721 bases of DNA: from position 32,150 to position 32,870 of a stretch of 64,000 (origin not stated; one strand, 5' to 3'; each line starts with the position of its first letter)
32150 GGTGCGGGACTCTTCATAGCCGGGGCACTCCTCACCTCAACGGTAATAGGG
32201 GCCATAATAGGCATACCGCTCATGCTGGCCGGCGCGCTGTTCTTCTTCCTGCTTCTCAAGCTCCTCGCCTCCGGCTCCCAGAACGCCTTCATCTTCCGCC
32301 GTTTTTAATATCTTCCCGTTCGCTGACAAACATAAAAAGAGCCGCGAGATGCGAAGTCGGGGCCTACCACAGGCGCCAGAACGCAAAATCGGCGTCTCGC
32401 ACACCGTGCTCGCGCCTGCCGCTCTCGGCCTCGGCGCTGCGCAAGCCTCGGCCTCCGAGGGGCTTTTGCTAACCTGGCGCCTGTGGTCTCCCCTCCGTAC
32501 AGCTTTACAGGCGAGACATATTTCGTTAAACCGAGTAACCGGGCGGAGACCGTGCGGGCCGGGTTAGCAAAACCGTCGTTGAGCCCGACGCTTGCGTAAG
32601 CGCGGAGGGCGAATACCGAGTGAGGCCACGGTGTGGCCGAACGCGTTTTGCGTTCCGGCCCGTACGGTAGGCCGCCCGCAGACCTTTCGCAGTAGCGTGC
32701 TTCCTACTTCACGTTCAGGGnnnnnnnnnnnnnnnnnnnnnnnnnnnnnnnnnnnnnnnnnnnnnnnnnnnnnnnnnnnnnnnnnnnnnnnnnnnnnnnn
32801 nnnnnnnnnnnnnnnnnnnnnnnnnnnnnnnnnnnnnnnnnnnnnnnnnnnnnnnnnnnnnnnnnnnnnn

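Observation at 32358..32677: Four-copy structured intergenic element: conserved core with compensatory changes in at least three helices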

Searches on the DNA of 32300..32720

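Call 7: search_rna_families(source=window, start=32300, end=32720, threshold=evalue, max_evalue=10)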
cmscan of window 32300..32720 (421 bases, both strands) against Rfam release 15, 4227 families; matches with E-value up to 10: 0.
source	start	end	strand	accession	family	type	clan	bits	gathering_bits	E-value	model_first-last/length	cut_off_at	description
